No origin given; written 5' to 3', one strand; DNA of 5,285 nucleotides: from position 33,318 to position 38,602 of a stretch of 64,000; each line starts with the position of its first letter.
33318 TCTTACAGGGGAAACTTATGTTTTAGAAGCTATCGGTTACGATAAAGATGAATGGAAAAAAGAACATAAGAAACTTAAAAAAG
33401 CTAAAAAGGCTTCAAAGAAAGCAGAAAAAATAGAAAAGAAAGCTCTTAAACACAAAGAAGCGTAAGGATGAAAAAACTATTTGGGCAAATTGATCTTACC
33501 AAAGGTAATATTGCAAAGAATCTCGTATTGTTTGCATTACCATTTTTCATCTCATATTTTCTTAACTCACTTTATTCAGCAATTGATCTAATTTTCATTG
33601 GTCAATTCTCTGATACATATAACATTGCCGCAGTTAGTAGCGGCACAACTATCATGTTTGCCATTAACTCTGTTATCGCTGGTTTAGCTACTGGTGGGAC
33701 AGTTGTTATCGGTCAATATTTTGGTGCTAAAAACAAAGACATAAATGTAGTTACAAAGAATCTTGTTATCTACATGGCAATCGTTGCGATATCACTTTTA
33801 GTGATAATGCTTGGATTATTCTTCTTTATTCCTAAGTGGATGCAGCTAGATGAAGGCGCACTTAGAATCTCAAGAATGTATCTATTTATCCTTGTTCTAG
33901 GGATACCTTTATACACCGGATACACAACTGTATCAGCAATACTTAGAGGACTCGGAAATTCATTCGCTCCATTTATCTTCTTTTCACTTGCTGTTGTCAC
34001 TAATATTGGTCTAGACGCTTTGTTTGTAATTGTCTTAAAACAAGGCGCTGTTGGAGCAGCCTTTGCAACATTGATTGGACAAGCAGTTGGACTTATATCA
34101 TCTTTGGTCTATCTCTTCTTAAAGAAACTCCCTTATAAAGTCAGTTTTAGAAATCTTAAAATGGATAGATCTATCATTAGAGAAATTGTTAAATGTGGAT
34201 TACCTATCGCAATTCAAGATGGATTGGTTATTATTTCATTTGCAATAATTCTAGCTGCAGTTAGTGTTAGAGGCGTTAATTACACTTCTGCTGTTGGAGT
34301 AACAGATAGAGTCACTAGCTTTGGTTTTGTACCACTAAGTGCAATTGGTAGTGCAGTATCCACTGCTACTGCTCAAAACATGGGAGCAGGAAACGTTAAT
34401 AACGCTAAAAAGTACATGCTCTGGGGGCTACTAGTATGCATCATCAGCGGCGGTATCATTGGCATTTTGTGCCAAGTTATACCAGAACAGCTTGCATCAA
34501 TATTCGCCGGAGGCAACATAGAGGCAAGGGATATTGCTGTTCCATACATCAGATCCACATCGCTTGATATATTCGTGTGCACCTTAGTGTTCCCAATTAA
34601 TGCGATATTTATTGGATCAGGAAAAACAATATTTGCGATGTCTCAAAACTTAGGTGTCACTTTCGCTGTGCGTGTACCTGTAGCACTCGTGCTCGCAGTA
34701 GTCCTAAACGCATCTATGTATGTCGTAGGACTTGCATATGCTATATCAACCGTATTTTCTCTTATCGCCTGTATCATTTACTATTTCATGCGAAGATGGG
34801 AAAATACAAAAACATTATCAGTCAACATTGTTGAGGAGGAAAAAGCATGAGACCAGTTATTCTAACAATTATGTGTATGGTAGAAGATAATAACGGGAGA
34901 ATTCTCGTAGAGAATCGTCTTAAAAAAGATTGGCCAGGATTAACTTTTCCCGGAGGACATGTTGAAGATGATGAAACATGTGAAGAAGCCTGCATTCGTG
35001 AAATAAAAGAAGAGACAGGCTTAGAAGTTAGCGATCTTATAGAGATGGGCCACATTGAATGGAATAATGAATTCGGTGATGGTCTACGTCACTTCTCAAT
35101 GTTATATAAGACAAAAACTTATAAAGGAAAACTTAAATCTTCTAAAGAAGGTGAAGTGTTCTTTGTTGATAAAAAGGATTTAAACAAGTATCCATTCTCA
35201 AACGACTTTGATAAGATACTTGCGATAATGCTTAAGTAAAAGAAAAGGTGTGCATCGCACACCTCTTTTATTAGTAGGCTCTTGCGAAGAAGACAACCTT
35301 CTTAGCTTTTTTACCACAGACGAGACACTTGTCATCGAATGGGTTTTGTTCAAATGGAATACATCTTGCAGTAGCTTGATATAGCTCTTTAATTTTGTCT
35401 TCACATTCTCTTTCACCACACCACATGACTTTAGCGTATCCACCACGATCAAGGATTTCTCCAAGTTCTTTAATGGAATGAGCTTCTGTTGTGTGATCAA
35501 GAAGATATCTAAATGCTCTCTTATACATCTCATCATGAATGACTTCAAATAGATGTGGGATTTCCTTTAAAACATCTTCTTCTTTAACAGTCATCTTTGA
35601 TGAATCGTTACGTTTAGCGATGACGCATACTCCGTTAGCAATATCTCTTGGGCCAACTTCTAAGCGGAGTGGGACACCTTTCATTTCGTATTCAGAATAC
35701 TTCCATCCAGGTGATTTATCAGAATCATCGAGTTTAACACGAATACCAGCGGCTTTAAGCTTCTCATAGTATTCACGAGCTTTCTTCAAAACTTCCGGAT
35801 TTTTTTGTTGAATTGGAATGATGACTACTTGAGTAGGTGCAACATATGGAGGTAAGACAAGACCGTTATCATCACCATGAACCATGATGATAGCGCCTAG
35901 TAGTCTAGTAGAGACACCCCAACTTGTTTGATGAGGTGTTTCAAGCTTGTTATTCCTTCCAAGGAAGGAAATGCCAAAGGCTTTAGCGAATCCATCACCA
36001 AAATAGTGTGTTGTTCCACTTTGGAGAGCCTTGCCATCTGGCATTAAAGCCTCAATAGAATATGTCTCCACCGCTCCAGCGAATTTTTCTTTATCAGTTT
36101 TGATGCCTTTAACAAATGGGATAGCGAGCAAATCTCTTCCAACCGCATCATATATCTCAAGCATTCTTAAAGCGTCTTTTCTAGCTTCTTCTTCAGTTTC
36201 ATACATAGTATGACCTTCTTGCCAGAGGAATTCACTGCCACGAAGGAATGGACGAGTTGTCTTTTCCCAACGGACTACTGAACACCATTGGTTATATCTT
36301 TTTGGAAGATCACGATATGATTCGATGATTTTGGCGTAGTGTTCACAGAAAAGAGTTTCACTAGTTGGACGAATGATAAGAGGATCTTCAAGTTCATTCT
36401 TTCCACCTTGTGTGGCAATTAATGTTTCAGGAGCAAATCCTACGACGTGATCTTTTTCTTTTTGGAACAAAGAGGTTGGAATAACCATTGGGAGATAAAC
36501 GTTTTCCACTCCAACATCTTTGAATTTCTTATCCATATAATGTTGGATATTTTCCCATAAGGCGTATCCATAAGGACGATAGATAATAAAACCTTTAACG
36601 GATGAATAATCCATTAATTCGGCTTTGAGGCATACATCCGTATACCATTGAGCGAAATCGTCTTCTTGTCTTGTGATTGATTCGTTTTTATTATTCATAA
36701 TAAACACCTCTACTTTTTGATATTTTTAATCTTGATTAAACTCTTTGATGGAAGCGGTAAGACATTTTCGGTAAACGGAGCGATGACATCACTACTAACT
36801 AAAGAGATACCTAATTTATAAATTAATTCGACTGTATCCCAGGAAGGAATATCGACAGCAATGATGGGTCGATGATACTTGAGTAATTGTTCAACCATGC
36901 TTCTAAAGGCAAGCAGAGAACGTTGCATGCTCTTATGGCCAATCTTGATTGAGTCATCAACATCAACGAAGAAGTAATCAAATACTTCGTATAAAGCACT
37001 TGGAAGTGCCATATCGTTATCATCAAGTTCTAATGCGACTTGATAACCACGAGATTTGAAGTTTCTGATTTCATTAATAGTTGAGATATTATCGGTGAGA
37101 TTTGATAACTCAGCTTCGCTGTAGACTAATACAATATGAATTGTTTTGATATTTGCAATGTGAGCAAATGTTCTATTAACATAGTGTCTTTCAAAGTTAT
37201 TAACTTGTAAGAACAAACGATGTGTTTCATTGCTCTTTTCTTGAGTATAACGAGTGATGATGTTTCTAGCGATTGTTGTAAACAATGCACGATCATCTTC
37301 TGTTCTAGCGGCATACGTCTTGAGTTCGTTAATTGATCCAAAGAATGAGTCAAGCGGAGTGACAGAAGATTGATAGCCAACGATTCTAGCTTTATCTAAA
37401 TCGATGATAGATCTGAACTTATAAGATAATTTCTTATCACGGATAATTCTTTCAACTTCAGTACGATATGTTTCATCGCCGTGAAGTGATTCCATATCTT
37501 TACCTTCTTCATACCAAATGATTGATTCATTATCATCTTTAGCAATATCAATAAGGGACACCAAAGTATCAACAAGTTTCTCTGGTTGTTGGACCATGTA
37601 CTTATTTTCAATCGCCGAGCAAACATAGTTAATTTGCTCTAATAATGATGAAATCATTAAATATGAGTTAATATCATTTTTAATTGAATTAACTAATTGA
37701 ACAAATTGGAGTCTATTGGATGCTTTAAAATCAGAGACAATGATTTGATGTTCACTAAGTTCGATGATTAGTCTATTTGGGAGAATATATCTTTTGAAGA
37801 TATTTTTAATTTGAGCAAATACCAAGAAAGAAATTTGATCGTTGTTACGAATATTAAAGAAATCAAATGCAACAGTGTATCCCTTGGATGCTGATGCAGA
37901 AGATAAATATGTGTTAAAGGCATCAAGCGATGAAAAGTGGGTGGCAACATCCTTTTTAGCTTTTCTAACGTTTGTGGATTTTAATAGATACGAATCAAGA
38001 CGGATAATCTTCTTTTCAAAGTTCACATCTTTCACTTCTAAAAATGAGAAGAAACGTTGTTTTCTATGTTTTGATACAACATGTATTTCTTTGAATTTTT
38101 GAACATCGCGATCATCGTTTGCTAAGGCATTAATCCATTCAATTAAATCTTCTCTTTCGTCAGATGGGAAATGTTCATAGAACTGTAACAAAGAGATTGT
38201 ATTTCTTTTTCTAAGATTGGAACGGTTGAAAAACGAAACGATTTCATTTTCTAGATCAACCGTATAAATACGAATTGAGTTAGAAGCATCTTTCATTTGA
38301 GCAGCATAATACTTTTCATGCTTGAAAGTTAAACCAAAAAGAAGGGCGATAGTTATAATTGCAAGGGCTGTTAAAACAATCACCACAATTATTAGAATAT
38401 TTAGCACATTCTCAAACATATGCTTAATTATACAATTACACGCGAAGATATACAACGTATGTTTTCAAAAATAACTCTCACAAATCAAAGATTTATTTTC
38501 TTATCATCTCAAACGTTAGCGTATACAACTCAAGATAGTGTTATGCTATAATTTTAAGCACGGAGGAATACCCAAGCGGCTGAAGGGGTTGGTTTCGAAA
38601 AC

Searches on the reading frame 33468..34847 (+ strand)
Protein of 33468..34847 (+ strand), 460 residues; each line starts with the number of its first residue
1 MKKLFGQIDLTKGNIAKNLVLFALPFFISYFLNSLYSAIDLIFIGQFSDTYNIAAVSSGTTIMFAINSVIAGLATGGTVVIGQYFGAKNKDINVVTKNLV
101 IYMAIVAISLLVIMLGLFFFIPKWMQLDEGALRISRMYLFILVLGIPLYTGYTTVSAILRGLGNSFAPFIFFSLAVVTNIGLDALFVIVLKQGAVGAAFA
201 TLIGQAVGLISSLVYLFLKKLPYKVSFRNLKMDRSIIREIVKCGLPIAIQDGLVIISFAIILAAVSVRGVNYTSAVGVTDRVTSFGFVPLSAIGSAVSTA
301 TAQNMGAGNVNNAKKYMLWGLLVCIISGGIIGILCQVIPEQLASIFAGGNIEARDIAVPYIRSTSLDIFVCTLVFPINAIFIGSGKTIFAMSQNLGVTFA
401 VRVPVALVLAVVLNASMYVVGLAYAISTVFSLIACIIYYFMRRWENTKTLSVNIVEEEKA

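Call 33: search_protein_families(library=pfam, proteins=[window:33468-34847:+], max_evalue=0.00001)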
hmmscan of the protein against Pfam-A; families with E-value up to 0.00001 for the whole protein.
window:33468-34847:+ (460 aa): 1 family
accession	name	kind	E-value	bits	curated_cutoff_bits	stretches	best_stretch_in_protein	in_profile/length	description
PF01554.23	MatE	-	6.7e-36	123.8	24.9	2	25-184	1-160/161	MatE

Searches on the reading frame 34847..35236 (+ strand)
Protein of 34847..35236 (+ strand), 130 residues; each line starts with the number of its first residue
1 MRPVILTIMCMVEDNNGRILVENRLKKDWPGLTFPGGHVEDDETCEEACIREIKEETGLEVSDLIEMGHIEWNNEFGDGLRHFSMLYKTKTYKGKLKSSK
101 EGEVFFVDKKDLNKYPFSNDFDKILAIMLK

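Call 82: search_protein_families(library=pfam, proteins=[window:34847-35236:+], max_evalue=0.0001)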
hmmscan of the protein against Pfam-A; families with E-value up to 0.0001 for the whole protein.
window:34847-35236:+ (130 aa): 2 families
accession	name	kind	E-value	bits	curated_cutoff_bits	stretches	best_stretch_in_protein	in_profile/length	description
PF00293.34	NUDIX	-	2.1e-18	67.1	21.1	1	7-116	5-122/134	NUDIX domain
PF14815.12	NUDIX_4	-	4.1e-09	36.7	35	1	9-126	2-112/113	NUDIX domain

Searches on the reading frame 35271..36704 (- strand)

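Call 33: search_protein_families(library=pfam, proteins=[window:35271-36704:-], max_evalue=0.00001)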
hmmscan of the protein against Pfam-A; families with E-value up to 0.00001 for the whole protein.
window:35271-36704:- (477 aa): 3 families
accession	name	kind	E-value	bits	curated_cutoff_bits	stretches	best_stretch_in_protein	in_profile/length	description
PF09180.16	ProRS-C_1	-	1.8e-25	89.3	31.5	1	412-477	2-71/71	Prolyl-tRNA synthetase, C-terminal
PF03129.25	HGTP_anticodon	-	4.5e-24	84.9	21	1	292-382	1-91/94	Anticodon binding domain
PF00587.30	tRNA-synt_2b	-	2.4e-21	77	29.3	1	103-274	5-177/179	tRNA synthetase class II core domain (G, H, P, S and T)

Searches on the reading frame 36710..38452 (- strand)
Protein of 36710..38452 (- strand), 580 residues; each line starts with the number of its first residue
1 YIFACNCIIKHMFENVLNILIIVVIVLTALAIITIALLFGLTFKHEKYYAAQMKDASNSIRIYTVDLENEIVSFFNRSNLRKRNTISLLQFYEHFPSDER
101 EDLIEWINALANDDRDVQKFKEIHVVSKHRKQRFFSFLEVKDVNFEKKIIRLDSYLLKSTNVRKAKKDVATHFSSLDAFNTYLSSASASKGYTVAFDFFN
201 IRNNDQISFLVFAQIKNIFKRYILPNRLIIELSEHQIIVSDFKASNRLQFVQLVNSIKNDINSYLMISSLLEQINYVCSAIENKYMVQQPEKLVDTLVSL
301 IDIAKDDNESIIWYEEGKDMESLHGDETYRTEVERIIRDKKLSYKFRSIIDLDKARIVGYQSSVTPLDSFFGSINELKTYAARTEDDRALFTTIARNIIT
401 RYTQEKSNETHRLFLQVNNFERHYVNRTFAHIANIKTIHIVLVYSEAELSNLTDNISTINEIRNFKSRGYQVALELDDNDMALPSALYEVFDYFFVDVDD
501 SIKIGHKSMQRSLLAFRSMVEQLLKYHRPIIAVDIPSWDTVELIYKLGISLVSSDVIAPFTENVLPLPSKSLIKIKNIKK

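Call 33: search_protein_families(library=pfam, proteins=[window:36710-38452:-], max_evalue=0.00001)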
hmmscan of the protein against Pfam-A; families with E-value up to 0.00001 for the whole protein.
window:36710-38452:- (580 aa): 1 family
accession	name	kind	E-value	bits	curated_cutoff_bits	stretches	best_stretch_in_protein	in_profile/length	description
PF00563.25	EAL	-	3.9e-06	26.9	31.3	0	332-552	3-228/236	EAL domain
